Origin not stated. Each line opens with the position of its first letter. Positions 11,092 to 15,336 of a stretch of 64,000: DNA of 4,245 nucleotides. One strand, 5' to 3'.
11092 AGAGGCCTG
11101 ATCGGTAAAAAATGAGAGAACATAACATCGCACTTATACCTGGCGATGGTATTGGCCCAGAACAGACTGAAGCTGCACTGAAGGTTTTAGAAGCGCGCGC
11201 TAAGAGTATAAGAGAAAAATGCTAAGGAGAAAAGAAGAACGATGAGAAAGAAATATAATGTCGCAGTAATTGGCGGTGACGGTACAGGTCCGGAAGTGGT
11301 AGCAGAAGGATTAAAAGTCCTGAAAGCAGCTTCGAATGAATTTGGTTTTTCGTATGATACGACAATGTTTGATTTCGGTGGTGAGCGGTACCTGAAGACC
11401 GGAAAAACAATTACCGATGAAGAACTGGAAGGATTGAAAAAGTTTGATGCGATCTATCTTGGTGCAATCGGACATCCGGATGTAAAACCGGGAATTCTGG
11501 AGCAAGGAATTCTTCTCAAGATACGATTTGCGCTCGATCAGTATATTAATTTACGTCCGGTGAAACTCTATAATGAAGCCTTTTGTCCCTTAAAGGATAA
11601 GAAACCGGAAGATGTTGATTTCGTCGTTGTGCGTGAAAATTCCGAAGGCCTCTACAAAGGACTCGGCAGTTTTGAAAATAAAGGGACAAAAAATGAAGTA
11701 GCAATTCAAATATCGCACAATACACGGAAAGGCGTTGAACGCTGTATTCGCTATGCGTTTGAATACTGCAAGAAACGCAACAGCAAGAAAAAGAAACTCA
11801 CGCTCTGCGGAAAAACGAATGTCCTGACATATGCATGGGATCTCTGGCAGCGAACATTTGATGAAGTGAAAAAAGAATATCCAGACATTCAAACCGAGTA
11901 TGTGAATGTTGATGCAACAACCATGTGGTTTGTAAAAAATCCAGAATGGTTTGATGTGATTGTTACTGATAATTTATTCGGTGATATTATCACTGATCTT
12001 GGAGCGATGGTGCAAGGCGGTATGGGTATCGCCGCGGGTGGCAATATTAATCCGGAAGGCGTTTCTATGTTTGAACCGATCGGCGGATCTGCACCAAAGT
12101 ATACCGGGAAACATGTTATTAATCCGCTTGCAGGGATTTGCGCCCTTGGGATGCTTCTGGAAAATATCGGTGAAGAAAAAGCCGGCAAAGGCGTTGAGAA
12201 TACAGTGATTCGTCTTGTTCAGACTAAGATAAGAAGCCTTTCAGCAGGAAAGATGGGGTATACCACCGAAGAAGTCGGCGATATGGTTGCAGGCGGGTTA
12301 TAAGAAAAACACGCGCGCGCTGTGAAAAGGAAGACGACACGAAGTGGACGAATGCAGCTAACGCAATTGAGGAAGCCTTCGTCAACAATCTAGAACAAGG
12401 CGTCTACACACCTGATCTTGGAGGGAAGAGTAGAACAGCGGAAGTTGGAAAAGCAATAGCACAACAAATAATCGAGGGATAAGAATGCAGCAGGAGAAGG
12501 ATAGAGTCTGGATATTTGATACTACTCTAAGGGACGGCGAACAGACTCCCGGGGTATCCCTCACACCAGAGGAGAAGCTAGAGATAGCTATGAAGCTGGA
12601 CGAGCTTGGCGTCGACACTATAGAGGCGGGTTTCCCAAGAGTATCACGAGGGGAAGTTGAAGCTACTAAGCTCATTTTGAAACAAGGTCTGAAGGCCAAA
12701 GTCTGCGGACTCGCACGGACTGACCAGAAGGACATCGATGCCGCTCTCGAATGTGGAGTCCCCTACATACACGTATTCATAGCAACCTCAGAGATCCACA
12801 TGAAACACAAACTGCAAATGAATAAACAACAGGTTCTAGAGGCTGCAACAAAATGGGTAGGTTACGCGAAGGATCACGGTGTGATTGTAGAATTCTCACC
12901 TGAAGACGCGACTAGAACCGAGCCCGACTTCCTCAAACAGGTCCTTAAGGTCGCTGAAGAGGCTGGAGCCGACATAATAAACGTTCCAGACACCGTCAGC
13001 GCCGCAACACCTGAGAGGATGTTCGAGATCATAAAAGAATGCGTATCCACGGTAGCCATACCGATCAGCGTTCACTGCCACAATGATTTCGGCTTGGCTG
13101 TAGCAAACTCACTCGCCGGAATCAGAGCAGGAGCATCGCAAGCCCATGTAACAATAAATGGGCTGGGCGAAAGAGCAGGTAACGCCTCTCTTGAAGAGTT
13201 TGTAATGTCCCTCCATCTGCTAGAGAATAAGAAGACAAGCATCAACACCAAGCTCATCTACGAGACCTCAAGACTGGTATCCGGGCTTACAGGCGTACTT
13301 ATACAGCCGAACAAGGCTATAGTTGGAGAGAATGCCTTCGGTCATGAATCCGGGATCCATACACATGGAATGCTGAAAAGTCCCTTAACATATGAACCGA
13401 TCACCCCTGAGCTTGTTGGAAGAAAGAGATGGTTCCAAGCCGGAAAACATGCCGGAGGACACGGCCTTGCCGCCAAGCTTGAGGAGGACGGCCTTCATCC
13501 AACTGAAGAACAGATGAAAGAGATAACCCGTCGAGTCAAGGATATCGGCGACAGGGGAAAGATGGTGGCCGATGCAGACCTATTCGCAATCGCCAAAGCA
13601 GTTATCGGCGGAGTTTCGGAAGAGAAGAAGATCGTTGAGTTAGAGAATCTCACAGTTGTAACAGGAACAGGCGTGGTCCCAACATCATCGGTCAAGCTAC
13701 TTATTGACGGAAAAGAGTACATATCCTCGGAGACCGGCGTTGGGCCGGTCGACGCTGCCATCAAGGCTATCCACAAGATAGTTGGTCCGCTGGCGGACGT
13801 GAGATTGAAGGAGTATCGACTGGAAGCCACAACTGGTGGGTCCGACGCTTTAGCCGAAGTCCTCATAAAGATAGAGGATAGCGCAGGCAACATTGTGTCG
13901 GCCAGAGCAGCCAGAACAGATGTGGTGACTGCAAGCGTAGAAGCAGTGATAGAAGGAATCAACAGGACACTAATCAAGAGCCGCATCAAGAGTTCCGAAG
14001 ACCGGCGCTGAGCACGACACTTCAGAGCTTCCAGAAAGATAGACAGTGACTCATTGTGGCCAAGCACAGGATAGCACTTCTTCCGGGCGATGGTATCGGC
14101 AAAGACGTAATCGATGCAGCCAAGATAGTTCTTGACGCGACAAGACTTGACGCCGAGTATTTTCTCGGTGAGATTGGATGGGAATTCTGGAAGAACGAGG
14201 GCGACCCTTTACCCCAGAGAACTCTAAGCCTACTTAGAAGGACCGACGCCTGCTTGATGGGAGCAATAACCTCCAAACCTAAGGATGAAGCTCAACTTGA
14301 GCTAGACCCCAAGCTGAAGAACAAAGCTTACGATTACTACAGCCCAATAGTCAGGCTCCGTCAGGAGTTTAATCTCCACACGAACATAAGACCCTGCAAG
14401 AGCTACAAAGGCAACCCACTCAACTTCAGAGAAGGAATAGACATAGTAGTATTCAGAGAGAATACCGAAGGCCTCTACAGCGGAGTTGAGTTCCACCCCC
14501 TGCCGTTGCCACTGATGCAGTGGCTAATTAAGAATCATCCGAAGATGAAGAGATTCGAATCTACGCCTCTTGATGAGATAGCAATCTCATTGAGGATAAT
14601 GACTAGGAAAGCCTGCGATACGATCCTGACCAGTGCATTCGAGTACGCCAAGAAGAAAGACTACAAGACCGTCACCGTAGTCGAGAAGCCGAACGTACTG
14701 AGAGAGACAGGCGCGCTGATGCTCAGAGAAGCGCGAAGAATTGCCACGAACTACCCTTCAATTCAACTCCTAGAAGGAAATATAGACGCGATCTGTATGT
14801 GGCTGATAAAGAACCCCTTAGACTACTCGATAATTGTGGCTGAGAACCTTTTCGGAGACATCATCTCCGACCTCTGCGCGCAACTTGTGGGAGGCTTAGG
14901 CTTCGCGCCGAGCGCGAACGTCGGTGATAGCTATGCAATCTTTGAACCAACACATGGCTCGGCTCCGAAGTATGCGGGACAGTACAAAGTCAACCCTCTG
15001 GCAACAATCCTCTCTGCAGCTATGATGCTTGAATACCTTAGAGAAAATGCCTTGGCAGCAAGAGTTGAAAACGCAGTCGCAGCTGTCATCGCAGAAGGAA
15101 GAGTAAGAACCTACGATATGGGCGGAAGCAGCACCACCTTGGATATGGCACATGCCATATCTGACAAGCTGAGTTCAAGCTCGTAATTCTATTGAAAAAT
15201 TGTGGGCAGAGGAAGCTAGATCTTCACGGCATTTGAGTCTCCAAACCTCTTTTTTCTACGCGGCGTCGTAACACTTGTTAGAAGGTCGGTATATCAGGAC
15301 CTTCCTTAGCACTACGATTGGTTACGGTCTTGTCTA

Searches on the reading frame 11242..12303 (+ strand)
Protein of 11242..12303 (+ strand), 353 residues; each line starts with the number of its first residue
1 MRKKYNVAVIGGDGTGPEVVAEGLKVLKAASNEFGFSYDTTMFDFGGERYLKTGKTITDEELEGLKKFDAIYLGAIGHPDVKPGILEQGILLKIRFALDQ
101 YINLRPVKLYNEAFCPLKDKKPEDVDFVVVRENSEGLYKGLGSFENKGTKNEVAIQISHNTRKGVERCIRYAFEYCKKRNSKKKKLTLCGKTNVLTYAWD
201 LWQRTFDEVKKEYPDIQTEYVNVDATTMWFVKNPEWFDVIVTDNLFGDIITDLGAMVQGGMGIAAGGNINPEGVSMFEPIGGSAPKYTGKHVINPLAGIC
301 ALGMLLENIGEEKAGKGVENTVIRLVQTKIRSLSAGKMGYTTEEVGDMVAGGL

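Call 75: search_protein_families(library=pfam, proteins=[window:11242-12303:+], max_evalue=1e-8)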
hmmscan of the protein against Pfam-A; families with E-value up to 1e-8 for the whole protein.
window:11242-12303:+ (353 aa): 1 family
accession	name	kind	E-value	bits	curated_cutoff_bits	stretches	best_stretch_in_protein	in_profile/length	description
PF00180.25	Iso_dh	-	2.6e-89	300.3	27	1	6-349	1-348/348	Isocitrate/isopropylmalate dehydrogenase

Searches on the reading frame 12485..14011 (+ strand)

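Call 75: search_protein_families(library=pfam, proteins=[window:12485-14011:+], max_evalue=1e-8)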
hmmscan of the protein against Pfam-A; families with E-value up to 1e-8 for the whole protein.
window:12485-14011:+ (508 aa): 3 families
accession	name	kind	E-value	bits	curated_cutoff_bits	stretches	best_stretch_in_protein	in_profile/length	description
PF00682.25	HMGL-like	-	1.4e-90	303.7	29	1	8-265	2-260/260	HMGL-like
PF08502.15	LeuA_dimer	-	7.2e-35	120.2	24.9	1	361-495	2-130/131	LeuA allosteric (dimerisation) domain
PF22617.1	HCS_D2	-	2.7e-26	92.2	27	1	279-359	1-82/82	Homocitrate synthase post-HMGL domain-like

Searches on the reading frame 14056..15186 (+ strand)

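Call 76: search_protein_families(library=pfam, proteins=[window:14056-15186:+], max_evalue=1e-8)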
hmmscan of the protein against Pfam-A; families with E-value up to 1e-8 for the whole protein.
window:14056-15186:+ (376 aa): 1 family
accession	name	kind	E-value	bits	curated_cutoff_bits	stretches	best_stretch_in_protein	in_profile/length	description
PF00180.25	Iso_dh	-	1.7e-87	294.4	27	1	6-367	2-347/348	Isocitrate/isopropylmalate dehydrogenase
